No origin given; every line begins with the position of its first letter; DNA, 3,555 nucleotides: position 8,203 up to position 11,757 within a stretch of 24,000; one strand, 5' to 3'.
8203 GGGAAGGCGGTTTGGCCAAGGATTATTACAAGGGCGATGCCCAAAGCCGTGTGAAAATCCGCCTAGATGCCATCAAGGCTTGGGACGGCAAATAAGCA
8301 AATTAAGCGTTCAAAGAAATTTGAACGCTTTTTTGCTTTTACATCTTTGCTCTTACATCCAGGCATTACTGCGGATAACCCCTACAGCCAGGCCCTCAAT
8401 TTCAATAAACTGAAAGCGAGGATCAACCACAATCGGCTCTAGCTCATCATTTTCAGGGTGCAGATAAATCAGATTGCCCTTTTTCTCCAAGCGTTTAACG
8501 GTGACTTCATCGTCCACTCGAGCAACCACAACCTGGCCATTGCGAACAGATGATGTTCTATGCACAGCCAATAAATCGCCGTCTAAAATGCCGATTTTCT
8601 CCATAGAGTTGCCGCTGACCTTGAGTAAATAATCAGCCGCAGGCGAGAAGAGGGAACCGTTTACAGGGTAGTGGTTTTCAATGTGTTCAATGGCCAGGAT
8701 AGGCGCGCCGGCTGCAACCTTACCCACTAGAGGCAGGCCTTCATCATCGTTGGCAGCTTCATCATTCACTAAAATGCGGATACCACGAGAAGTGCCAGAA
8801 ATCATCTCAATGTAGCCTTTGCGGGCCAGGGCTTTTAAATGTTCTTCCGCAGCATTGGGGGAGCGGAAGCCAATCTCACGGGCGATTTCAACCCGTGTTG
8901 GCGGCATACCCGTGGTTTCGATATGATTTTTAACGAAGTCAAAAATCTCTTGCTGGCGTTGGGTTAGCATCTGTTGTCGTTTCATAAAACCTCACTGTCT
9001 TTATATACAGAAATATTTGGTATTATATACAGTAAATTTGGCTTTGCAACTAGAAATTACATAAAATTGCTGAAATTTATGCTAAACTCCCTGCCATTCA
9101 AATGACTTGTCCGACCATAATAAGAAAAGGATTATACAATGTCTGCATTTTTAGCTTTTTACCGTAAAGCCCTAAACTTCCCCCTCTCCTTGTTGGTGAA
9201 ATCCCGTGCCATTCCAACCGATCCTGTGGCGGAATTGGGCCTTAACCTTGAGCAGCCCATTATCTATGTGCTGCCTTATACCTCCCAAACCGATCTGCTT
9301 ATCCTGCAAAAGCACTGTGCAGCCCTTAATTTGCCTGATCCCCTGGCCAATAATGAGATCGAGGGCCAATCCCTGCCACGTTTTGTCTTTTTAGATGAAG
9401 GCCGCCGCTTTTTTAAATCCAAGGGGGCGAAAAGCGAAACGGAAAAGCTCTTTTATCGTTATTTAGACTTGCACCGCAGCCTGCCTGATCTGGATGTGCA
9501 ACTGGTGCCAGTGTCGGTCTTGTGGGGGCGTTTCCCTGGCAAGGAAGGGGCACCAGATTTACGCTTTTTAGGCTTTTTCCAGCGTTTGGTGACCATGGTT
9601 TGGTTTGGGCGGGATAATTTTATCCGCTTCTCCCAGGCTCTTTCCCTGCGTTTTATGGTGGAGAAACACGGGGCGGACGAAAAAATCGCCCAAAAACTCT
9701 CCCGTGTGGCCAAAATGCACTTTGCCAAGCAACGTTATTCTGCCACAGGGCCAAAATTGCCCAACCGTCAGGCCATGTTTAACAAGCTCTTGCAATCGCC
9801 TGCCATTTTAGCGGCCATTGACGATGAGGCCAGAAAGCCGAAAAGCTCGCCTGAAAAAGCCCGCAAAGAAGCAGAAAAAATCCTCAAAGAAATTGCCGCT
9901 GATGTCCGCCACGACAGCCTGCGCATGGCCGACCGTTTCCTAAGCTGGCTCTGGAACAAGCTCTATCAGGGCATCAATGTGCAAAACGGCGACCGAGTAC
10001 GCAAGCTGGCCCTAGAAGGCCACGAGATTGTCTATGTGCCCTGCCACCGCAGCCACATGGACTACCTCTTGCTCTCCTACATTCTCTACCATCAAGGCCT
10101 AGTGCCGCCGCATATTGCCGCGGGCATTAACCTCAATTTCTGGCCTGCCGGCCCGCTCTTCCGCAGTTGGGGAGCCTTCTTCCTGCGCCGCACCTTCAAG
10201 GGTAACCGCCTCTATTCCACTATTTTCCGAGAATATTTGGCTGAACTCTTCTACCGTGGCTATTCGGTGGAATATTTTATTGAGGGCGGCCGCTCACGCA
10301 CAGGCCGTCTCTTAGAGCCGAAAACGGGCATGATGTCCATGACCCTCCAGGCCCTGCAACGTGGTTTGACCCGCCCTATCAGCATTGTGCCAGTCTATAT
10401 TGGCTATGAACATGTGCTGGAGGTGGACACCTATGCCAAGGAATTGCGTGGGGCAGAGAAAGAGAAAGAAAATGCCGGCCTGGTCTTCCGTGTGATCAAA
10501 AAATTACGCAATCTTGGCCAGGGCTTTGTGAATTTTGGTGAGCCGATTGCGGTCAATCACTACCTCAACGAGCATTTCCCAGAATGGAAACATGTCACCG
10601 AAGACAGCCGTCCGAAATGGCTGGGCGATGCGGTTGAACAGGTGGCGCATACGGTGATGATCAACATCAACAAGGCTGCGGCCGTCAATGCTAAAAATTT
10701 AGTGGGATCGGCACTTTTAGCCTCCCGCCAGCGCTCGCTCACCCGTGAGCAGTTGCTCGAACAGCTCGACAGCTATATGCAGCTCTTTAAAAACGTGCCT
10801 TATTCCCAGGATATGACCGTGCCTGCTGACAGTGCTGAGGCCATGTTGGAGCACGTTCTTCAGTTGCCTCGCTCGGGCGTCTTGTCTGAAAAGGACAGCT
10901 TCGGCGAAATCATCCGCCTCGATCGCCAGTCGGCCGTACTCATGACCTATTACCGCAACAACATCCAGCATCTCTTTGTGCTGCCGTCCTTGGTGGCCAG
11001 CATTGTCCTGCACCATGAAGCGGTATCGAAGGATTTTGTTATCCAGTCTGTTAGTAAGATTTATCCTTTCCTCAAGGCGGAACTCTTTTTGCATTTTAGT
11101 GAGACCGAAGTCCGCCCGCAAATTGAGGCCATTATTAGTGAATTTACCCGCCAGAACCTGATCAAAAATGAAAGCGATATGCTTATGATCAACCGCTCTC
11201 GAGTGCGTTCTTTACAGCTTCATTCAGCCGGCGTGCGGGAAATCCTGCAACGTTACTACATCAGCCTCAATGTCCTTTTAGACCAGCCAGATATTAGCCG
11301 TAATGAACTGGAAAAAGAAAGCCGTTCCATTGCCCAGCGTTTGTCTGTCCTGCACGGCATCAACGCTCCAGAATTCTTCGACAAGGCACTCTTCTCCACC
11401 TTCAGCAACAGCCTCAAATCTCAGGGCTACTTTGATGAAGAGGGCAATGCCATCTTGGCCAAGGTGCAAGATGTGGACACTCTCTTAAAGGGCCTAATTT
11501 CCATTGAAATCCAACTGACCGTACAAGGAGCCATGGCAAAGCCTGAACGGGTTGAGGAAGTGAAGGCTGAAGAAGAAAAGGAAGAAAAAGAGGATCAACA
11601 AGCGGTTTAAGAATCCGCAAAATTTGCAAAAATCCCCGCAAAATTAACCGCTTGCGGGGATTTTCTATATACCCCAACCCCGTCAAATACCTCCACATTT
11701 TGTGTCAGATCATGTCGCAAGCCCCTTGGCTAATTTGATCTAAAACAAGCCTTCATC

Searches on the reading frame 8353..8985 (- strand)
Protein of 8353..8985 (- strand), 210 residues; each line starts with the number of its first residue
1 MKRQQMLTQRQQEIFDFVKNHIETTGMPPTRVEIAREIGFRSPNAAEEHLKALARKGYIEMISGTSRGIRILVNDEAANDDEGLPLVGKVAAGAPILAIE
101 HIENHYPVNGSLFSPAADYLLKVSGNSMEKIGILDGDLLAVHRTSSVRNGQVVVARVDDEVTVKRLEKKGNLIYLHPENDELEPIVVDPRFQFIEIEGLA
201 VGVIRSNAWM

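Call 113: search_protein_families(library=ncbifam, proteins=[window:8353-8985:-], max_evalue=1e-10)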
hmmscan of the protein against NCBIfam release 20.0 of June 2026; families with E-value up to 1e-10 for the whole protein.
window:8353-8985:- (210 aa): 2 families
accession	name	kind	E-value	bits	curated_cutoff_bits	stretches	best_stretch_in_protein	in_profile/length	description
TIGR00498.1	lexA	equivalog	7.2e-77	257.6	110.95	1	5-207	2-202/203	transcriptional repressor LexA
NF007621.2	PRK10276.1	subfamily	2.1e-21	76.1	110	1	92-204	2-114/115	translesion error-prone DNA polymerase V autoproteolytic subunit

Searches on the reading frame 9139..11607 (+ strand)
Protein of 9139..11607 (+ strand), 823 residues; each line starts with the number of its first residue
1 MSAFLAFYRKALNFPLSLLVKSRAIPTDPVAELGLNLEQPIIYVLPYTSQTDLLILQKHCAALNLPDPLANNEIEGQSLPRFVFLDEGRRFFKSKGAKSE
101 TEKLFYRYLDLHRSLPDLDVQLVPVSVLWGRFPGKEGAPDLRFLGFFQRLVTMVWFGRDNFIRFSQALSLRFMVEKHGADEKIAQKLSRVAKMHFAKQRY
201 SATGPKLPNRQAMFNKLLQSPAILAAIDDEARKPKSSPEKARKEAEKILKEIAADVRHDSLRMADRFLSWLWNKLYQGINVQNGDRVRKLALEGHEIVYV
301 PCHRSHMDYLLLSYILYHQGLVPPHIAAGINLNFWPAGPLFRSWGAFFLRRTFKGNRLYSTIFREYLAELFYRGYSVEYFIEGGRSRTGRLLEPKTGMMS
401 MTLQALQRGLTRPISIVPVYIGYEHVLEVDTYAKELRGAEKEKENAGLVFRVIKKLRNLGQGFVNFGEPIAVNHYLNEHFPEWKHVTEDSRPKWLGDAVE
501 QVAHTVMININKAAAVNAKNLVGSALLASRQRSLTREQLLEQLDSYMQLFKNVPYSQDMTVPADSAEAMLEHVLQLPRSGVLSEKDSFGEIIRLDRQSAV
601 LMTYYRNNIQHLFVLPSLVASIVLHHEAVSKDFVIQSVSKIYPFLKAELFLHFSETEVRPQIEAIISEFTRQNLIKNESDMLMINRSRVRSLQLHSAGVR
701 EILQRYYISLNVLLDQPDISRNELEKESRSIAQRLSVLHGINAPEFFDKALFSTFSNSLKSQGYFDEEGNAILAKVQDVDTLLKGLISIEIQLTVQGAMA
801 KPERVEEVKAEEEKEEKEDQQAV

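Call 113: search_protein_families(library=ncbifam, proteins=[window:9139-11607:+], max_evalue=1e-10)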
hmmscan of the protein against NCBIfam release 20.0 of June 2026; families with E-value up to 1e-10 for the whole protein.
window:9139-11607:+ (823 aa): 4 families
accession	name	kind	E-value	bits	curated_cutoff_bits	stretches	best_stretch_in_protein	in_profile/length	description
NF003441.0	PRK04974.1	equivalog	0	1176.7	610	1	1-805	1-818/823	glycerol-3-phosphate 1-O-acyltransferase PlsB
TIGR03703.1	plsB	equivalog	0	1153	618.5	1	12-794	2-798/799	glycerol-3-phosphate 1-O-acyltransferase PlsB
NF002886.0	PRK03355.1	equivalog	6.5e-75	253.1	721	1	179-776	151-753/787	glycerol-3-phosphate 1-O-acyltransferase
NF008883.0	PRK11915.1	equivalog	1.6e-38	132.7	698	1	236-624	57-435/621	lysophospholipid acyltransferase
